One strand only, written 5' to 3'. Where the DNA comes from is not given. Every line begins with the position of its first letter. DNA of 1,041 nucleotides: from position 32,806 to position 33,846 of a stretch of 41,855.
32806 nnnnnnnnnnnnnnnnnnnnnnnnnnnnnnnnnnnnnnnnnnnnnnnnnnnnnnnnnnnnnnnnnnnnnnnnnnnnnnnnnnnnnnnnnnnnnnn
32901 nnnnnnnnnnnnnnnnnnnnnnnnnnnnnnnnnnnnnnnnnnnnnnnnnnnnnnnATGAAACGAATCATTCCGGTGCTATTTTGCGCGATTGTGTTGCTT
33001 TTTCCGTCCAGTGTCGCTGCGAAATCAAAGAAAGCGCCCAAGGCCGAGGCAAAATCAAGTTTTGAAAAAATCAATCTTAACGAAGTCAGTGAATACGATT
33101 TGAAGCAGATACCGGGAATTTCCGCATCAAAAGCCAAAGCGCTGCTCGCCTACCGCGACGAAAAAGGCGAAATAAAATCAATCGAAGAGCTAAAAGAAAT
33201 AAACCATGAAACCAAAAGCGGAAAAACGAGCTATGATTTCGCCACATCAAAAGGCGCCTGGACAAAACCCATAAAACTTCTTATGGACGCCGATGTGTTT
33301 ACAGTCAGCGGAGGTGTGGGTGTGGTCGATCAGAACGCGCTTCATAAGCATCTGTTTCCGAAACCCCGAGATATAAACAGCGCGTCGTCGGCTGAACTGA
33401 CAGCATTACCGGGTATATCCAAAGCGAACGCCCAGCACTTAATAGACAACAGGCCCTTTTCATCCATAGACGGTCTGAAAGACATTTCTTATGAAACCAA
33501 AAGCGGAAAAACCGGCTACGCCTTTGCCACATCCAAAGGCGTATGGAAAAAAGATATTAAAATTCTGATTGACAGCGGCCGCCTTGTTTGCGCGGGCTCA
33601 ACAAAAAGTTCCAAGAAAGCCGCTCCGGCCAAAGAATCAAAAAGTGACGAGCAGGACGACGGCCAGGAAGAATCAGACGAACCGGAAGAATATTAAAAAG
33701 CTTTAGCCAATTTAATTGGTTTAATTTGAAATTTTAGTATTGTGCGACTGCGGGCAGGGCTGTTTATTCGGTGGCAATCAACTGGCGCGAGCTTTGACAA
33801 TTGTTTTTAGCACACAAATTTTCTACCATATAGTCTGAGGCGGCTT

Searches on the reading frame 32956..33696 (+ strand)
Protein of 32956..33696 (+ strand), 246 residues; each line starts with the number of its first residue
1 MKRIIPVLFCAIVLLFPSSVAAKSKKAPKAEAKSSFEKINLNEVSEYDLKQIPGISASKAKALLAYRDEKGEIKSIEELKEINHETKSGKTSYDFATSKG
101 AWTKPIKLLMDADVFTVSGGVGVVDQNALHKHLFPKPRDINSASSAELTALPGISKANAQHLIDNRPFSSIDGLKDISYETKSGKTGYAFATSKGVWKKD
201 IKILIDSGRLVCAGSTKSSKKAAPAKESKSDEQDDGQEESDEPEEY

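Call 13: search_protein_families(library=pfam, proteins=[window:32956-33696:+])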
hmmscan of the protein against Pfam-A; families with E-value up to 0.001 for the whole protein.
window:32956-33696:+ (246 aa): 5 families
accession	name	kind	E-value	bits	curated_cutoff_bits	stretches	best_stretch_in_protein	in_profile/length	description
PF12836.13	HHH_3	-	4.5e-22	78.3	27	2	35-83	2-50/65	Helix-hairpin-helix motif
PF14520.12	HHH_5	-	1.7e-09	38.5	27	1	120-164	9-53/57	Helix-hairpin-helix domain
PF00633.29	HHH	-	7.8e-07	29.1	24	0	40-66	4-30/30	Helix-hairpin-helix motif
PF03934.19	T2SSK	-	1.1e-06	29.3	24.2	0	140-177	3-41/63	Type II secretion system (T2SS), protein K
PF14579.12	HHH_6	-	0.00081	20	25.6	0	48-82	26-60/90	Helix-hairpin-helix motif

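Call 15: find_encoding_contigs(protein=window:32956-33696:+, flank=10000, max_places=10)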
Protein window:32956-33696:+ (246 aa): 3 contigs read that carry it; 3 places shown.
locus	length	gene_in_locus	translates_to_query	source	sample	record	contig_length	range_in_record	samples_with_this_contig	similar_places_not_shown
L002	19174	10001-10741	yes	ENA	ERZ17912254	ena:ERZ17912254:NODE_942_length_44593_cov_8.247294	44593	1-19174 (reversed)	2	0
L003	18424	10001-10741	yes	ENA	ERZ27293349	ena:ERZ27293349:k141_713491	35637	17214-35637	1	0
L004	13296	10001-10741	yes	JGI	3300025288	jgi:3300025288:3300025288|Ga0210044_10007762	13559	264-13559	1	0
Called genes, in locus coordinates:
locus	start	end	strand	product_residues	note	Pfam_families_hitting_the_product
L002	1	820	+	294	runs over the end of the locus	PF01551:Peptidase_M23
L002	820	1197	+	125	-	PF04519:Bactofilin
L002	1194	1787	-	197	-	-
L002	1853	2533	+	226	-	PF13623:SurA_N_2, PF13624:SurA_N_3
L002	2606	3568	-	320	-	PF02424:ApbE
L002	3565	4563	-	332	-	PF04055:Radical_SAM, PF13353:Fer4_12 (weak)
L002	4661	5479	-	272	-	PF04383:KilA-N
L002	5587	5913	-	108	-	PF02410:RsfS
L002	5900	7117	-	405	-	PF03816:LytR_cpsA_psr, PF13399:LytR_C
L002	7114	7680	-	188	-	PF01467:CTP_transf_like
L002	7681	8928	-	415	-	PF00171:Aldedh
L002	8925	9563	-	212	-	PF00291:PALP (faint)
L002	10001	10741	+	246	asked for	PF00633:HHH (faint), PF12836:HHH_3, PF03934:T2SSK (faint), PF14520:HHH_5 (weak), PF12836:HHH_3 (weak)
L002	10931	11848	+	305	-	PF01734:Patatin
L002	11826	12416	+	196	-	PF02527:GidB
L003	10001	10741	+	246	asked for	PF00633:HHH (faint), PF12836:HHH_3, PF03934:T2SSK (faint), PF14520:HHH_5 (weak), PF12836:HHH_3 (weak)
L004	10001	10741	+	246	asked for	PF00633:HHH (faint), PF12836:HHH_3, PF03934:T2SSK (faint), PF14520:HHH_5 (weak), PF12836:HHH_3 (weak)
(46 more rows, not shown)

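Call 18: find_homologous_proteins(query=window:32956-33696:+)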
Query window:32956-33696:+ (246 aa): 17 proteins with E <= 0.001 among 987 candidates.
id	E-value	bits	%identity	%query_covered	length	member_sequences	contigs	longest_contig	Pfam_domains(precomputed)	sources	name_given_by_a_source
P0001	5.6e-151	519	99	100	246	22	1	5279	PF14520.13,PF12836.14,PF03934.20,PF00633.30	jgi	-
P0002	1.7e-116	406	78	92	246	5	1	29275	PF06514.18,PF14520.13,PF12836.14,PF00633.30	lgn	-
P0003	3.4e-101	356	70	100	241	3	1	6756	PF06514.18,PF14520.13,PF12836.14,PF03934.20,PF14579.13,PF00633.30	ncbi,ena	-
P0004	4.1e-95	336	65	100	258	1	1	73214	PF06514.18,PF14520.13,PF12836.14,PF00633.30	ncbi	-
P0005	3.3e-90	320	66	86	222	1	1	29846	PF06514.18,PF14520.13,PF12836.14,PF03934.20,PF14579.13,PF00633.30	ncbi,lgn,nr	ncbi:MAG: helix-hairpin-helix domain-containing protein [Elusimicrobiota bacterium]|nr:helix-hairpin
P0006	1.8e-80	288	87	48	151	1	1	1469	PF12836.14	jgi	-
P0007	2.8e-76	274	64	73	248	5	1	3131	PF06514.18,PF14520.13,PF12836.14,PF03934.20,PF14579.13,PF00633.30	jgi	-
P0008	9.3e-76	273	66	72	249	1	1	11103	PF06514.18,PF14520.13,PF12836.14,PF03934.20,PF14579.13,PF00633.30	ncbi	ncbi:MAG: helix-hairpin-helix domain-containing protein [bacterium]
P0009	2.6e-72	261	60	74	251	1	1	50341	PF06514.18,PF14520.13,PF04919.19,PF12836.14,PF03934.20,PF14579.13,PF00633.30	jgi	-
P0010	3.8e-69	251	56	86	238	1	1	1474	PF06514.18,PF14520.13,PF12836.14,PF03934.20,PF00633.30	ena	-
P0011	1.3e-67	246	58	86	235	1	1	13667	PF06514.18,PF14520.13,PF12836.14,PF03934.20,PF14579.13,PF00633.30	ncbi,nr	ncbi:MAG: helix-hairpin-helix domain-containing protein [Elusimicrobia bacterium]|nr:helix-hairpin-h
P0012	3.8e-67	244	51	86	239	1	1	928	PF06514.18,PF14520.13,PF04919.19,PF12836.14,PF03934.20,PF14579.13,PF00633.30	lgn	-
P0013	7.1e-65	237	65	69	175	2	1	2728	PF14520.13,PF12836.14,PF00633.30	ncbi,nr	ncbi:MAG: helix-hairpin-helix domain-containing protein, partial [Elusimicrobiota bacterium]|nr:heli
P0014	4.4e-48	182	71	41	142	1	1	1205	PF12836.14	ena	-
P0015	5.0e-8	51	28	55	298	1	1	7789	PF27542.1,PF06514.18,PF14520.13,PF14716.14,PF12836.14,PF03934.20,PF00633.30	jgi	jgi:competence protein ComEA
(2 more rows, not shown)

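Call 21: find_encoding_contigs(protein=P0002, flank=4000, max_places=2)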
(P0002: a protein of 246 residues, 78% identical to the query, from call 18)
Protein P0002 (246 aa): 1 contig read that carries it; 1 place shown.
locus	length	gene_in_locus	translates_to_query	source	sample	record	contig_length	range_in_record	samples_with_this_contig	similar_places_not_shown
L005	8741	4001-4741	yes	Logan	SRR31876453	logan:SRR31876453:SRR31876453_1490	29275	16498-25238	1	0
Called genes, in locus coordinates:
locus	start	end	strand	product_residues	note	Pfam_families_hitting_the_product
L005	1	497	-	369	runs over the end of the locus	PF03816:LytR_cpsA_psr, PF13399:LytR_C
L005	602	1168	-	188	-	PF01467:CTP_transf_like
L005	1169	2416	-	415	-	PF00171:Aldedh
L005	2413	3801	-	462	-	PF00291:PALP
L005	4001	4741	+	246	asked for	PF06514:PsbU (faint), PF00633:HHH (faint), PF12836:HHH_3, PF14520:HHH_5 (weak), PF12836:HHH_3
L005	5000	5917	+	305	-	PF01734:Patatin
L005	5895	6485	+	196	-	PF02527:GidB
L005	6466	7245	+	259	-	PF00142:Fer4_NifH (weak), PF01656:CbiA, PF02374:ArsA_ATPase (weak), PF06564:CBP_BcsQ (faint), PF09140:MipZ, PF10609:ParA, PF13614:AAA_31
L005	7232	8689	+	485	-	PF00535:Glycos_transf_2, PF00300:His_Phos_1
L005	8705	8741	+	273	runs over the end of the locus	PF02195:ParB_N, PF17762:HTH_ParB, PF23552:ParB_C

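Call 22: find_encoding_contigs(protein=P0003, flank=4000, max_places=2)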
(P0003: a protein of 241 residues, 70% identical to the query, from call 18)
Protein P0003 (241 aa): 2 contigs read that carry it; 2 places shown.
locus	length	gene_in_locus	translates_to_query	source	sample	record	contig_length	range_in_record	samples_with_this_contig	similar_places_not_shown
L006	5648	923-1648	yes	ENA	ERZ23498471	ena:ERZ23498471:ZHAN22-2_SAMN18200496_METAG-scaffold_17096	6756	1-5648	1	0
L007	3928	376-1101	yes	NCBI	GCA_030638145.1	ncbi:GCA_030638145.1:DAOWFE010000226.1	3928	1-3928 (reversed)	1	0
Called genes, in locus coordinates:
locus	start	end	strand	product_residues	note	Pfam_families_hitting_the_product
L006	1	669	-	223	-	?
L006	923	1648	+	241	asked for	PF06514:PsbU (faint), PF14579:HHH_6 (faint), PF00633:HHH (faint), PF12836:HHH_3, PF03934:T2SSK (faint), PF14520:HHH_5 (weak), PF12836:HHH_3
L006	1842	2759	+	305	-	PF01734:Patatin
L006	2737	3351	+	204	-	PF02527:GidB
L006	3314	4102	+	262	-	PF00142:Fer4_NifH (weak), PF01656:CbiA, PF02374:ArsA_ATPase (weak), PF06564:CBP_BcsQ (weak), PF09140:MipZ, PF10609:ParA (weak), PF13614:AAA_31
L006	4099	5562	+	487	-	PF00535:Glycos_transf_2, PF00300:His_Phos_1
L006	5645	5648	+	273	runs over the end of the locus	PF02195:ParB_N, PF17762:HTH_ParB, PF23552:ParB_C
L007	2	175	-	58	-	?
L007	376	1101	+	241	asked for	PF06514:PsbU (faint), PF14579:HHH_6 (faint), PF00633:HHH (faint), PF12836:HHH_3, PF03934:T2SSK (faint), PF14520:HHH_5 (weak), PF12836:HHH_3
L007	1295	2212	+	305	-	PF01734:Patatin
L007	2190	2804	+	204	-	PF02527:GidB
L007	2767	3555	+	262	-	PF00142:Fer4_NifH (weak), PF01656:CbiA, PF02374:ArsA_ATPase (weak), PF06564:CBP_BcsQ (weak), PF09140:MipZ, PF10609:ParA (weak), PF13614:AAA_31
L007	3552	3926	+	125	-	?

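Call 23: find_encoding_contigs(protein=P0004, flank=4000, max_places=2)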
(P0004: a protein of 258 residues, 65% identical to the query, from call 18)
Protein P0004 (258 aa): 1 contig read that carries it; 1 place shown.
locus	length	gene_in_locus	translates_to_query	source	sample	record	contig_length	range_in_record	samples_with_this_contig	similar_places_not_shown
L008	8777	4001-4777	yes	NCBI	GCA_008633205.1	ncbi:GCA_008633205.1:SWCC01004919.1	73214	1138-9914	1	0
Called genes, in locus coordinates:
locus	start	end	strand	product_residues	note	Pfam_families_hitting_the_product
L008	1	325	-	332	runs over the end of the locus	PF13353:Fer4_12 (weak), PF04055:Radical_SAM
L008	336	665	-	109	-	PF02410:RsfS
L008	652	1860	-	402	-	PF03816:LytR_cpsA_psr, PF13399:LytR_C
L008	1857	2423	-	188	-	PF01467:CTP_transf_like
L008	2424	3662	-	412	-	PF00171:Aldedh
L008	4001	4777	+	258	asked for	PF06514:PsbU (faint), PF12836:HHH_3, PF00633:HHH (faint), PF14520:HHH_5 (weak), PF12836:HHH_3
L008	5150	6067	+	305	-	PF01734:Patatin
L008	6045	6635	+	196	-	PF02527:GidB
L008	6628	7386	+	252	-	PF00142:Fer4_NifH (weak), PF01656:CbiA, PF02374:ArsA_ATPase (weak), PF06564:CBP_BcsQ (weak), PF09140:MipZ, PF10609:ParA (weak), PF13614:AAA_31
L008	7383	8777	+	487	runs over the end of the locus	PF00535:Glycos_transf_2, PF00300:His_Phos_1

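Call 24: find_encoding_contigs(protein=P0005, flank=4000, max_places=2)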
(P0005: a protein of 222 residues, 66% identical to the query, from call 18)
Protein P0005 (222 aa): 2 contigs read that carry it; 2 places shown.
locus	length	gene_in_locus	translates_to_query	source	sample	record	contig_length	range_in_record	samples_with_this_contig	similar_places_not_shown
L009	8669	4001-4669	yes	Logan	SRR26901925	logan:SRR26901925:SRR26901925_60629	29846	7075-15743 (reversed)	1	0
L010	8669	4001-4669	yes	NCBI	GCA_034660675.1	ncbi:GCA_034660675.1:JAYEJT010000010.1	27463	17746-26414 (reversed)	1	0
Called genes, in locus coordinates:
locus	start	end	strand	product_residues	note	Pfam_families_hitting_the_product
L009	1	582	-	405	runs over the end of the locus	PF03816:LytR_cpsA_psr, PF13399:LytR_C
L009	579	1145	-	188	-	PF01467:CTP_transf_like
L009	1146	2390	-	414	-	PF00171:Aldedh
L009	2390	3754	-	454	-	PF00291:PALP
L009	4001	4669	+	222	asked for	PF06514:PsbU (faint), PF14579:HHH_6 (faint), PF12836:HHH_3, PF00633:HHH (faint), PF03934:T2SSK (faint), PF14520:HHH_5 (weak), PF12836:HHH_3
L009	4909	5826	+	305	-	PF01734:Patatin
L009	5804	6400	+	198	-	PF02527:GidB, PF02475:TRM5-TYW2_MTfase (weak)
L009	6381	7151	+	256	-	PF00142:Fer4_NifH, PF02374:ArsA_ATPase (weak), PF06564:CBP_BcsQ (weak), PF09140:MipZ (weak), PF10609:ParA, PF13614:AAA_31, PF01656:CbiA, PF09140:MipZ (weak), +1 more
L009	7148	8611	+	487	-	PF00535:Glycos_transf_2, PF13641:Glyco_tranf_2_3 (weak), PF00300:His_Phos_1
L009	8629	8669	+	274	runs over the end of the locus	PF02195:ParB_N, PF17762:HTH_ParB, PF23552:ParB_C (weak)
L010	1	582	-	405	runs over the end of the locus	PF03816:LytR_cpsA_psr, PF13399:LytR_C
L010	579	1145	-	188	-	PF01467:CTP_transf_like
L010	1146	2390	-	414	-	PF00171:Aldedh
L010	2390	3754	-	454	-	PF00291:PALP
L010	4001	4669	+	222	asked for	PF06514:PsbU (faint), PF14579:HHH_6 (faint), PF12836:HHH_3, PF00633:HHH (faint), PF03934:T2SSK (faint), PF14520:HHH_5 (weak), PF12836:HHH_3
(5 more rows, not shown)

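Call 40: find_encoding_contigs(protein=P0001, flank=3000, max_places=10)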
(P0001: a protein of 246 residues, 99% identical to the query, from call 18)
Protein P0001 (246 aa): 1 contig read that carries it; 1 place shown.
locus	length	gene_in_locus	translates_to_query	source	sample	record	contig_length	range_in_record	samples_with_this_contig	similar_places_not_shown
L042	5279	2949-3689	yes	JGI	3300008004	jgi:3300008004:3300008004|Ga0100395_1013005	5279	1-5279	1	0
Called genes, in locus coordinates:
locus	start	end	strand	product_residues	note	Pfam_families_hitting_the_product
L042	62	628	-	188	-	PF01467:CTP_transf_like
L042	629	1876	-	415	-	PF00171:Aldedh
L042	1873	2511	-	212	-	PF00291:PALP (faint)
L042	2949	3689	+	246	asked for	PF00633:HHH (faint), PF12836:HHH_3, PF03934:T2SSK (faint), PF14520:HHH_5 (weak), PF12836:HHH_3 (weak)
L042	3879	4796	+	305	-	PF01734:Patatin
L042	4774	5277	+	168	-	?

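Call 41: list_cluster_members(proteins=[window:32956-33696:+, P0001])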
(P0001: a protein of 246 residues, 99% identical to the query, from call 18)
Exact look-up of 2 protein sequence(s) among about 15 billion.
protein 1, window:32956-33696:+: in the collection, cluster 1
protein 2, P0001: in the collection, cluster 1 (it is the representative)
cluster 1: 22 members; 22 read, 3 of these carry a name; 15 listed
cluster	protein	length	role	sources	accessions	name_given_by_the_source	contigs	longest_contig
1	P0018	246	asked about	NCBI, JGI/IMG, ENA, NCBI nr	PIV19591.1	MAG: hypothetical protein COS41_00430 [Elusimicrobia bacterium ...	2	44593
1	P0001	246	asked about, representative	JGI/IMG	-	-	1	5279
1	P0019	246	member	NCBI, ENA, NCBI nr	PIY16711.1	MAG: hypothetical protein COZ15_04595 [Elusimicrobia bacterium ...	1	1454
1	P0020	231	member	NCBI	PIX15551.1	MAG: hypothetical protein COZ72_03150, partial [Elusimicrobia bacterium ...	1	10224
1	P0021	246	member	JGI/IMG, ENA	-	-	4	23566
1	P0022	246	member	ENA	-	-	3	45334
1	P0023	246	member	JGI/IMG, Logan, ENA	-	-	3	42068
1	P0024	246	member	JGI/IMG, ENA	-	-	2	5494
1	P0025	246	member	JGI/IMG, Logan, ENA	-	-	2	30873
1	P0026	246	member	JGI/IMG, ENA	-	-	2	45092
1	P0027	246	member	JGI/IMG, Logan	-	-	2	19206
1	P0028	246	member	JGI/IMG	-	-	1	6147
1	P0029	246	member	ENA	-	-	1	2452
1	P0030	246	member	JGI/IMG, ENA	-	-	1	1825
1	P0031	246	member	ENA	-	-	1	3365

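Call 44: find_encoding_contigs(protein=P0030, flank=3000, max_places=5)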
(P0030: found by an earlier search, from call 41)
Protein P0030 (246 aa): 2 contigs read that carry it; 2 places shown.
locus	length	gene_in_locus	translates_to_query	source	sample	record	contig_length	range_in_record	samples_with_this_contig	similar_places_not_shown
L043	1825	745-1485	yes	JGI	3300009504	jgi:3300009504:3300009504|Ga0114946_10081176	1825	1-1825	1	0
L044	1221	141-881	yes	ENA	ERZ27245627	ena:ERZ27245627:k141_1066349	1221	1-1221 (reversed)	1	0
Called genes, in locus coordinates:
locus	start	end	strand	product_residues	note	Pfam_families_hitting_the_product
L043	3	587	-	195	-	?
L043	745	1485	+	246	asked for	PF00633:HHH (faint), PF12836:HHH_3, PF03934:T2SSK (faint), PF14520:HHH_5 (weak), PF12836:HHH_3 (weak)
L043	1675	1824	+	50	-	?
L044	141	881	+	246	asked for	PF00633:HHH (faint), PF12836:HHH_3, PF03934:T2SSK (faint), PF14520:HHH_5 (weak), PF12836:HHH_3 (weak)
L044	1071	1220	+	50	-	?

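Call 49: find_encoding_contigs(protein=P0019, flank=3000, max_places=5)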
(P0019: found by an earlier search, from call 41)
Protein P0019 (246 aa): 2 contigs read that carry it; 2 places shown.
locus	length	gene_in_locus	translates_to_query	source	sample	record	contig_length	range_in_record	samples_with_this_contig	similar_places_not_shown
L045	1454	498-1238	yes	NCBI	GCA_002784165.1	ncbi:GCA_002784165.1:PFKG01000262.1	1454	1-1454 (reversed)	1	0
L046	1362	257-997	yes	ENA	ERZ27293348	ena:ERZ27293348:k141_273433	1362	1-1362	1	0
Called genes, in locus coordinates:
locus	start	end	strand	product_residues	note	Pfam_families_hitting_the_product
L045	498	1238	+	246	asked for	PF00633:HHH (faint), PF12836:HHH_3, PF03934:T2SSK (faint), PF14520:HHH_5 (weak), PF12836:HHH_3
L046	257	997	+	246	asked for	PF00633:HHH (faint), PF12836:HHH_3, PF03934:T2SSK (faint), PF14520:HHH_5 (weak), PF12836:HHH_3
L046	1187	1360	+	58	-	?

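Call 50: find_encoding_contigs(protein=P0029, flank=3000, max_places=5)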
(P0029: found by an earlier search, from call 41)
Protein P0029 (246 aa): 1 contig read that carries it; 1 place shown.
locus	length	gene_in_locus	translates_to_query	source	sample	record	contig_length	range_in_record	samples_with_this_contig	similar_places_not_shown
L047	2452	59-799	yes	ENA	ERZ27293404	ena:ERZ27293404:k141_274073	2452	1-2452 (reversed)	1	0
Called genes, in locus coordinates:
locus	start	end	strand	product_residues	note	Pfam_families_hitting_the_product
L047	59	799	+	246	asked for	PF00633:HHH (faint), PF12836:HHH_3, PF03934:T2SSK (faint), PF14520:HHH_5 (weak), PF12836:HHH_3 (weak)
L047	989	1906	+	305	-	PF01734:Patatin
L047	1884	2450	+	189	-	?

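Call 52: find_encoding_contigs(protein=P0021, flank=1200, max_places=10)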
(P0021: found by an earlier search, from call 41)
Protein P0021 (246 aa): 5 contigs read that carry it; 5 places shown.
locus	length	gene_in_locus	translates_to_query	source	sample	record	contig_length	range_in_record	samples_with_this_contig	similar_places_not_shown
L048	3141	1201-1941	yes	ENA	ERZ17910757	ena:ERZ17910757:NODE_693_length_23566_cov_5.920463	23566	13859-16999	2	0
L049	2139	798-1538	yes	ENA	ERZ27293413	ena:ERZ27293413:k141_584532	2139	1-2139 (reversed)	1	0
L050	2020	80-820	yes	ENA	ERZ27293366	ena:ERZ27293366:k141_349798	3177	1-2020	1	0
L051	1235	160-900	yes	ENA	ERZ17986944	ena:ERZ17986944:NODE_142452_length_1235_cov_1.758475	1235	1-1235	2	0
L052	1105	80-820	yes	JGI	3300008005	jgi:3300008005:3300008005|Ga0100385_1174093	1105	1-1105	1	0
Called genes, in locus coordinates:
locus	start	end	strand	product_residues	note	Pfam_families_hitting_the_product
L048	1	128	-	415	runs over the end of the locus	PF00171:Aldedh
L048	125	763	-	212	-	PF00291:PALP (faint)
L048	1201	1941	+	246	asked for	PF00633:HHH (faint), PF12836:HHH_3, PF03934:T2SSK (faint), PF14520:HHH_5 (weak), PF12836:HHH_3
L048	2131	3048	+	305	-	PF01734:Patatin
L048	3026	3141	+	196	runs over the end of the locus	PF02527:GidB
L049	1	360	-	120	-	?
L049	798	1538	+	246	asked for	PF00633:HHH (faint), PF12836:HHH_3, PF03934:T2SSK (faint), PF14520:HHH_5 (weak), PF12836:HHH_3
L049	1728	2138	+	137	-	?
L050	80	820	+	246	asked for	PF00633:HHH (faint), PF12836:HHH_3, PF03934:T2SSK (faint), PF14520:HHH_5 (weak), PF12836:HHH_3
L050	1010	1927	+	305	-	PF01734:Patatin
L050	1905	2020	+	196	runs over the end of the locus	PF02527:GidB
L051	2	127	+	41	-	?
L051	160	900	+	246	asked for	PF00633:HHH (faint), PF12836:HHH_3, PF03934:T2SSK (faint), PF14520:HHH_5 (weak), PF12836:HHH_3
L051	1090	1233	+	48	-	?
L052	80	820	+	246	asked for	PF00633:HHH (faint), PF12836:HHH_3, PF03934:T2SSK (faint), PF14520:HHH_5 (weak), PF12836:HHH_3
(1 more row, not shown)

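Call 53: find_encoding_contigs(protein=P0022, flank=1200, max_places=10)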
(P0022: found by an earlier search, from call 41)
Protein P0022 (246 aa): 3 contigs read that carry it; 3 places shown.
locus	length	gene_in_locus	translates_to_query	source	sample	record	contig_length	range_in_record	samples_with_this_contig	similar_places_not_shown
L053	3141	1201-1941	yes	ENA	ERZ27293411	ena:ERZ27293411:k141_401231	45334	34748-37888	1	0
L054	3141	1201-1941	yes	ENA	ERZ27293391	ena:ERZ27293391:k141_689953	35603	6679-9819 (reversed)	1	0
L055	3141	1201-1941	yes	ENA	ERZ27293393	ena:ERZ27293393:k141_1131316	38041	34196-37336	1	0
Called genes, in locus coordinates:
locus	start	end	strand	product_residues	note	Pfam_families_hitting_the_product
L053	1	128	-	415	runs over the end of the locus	PF00171:Aldedh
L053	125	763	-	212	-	PF00291:PALP (faint)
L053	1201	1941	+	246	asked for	PF00633:HHH (faint), PF12836:HHH_3, PF03934:T2SSK (faint), PF14520:HHH_5 (weak), PF12836:HHH_3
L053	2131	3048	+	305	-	PF01734:Patatin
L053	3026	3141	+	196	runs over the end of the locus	PF02527:GidB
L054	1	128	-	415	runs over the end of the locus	PF00171:Aldedh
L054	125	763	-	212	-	PF00291:PALP (faint)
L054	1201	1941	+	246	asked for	PF00633:HHH (faint), PF12836:HHH_3, PF03934:T2SSK (faint), PF14520:HHH_5 (weak), PF12836:HHH_3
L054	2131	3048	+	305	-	PF01734:Patatin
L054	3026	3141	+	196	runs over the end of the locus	PF02527:GidB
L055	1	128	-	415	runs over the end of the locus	PF00171:Aldedh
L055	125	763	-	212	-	PF00291:PALP (faint)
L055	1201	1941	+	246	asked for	PF00633:HHH (faint), PF12836:HHH_3, PF03934:T2SSK (faint), PF14520:HHH_5 (weak), PF12836:HHH_3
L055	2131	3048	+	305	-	PF01734:Patatin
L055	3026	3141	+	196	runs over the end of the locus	PF02527:GidB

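Call 74: find_encoding_contigs(protein=P0023, flank=1200, max_places=10)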
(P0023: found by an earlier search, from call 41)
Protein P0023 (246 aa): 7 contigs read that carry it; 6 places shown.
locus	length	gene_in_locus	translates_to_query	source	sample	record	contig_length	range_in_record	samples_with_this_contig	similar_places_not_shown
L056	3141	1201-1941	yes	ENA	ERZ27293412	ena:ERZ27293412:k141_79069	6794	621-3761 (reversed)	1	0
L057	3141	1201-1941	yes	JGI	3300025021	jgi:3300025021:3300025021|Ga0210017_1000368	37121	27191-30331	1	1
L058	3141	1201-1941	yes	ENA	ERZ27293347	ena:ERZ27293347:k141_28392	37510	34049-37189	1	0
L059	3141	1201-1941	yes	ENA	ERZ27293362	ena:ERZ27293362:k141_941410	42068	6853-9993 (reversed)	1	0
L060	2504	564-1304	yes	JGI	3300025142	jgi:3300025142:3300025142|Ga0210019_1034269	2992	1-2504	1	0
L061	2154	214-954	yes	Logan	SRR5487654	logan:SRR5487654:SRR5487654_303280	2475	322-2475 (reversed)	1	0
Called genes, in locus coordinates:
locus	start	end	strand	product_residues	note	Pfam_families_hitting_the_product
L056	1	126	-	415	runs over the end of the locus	PF00171:Aldedh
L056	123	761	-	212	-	PF00291:PALP (faint)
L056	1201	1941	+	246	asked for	PF00633:HHH (faint), PF12836:HHH_3, PF03934:T2SSK (faint), PF14520:HHH_5 (weak), PF12836:HHH_3 (weak)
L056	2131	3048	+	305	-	PF01734:Patatin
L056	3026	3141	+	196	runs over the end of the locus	PF02527:GidB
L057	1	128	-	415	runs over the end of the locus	PF00171:Aldedh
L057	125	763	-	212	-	PF00291:PALP (faint)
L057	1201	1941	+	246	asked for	PF00633:HHH (faint), PF12836:HHH_3, PF03934:T2SSK (faint), PF14520:HHH_5 (weak), PF12836:HHH_3 (weak)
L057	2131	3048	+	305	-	PF01734:Patatin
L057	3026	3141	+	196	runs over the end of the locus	PF02527:GidB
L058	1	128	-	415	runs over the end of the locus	PF00171:Aldedh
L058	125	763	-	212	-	PF00291:PALP (faint)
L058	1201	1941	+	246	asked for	PF00633:HHH (faint), PF12836:HHH_3, PF03934:T2SSK (faint), PF14520:HHH_5 (weak), PF12836:HHH_3 (weak)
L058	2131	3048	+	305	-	PF01734:Patatin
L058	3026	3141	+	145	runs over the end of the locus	?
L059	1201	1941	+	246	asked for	PF00633:HHH (faint), PF12836:HHH_3, PF03934:T2SSK (faint), PF14520:HHH_5 (weak), PF12836:HHH_3 (weak)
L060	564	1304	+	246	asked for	PF00633:HHH (faint), PF12836:HHH_3, PF03934:T2SSK (faint), PF14520:HHH_5 (weak), PF12836:HHH_3 (weak)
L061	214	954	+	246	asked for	PF00633:HHH (faint), PF12836:HHH_3, PF03934:T2SSK (faint), PF14520:HHH_5 (weak), PF12836:HHH_3 (weak)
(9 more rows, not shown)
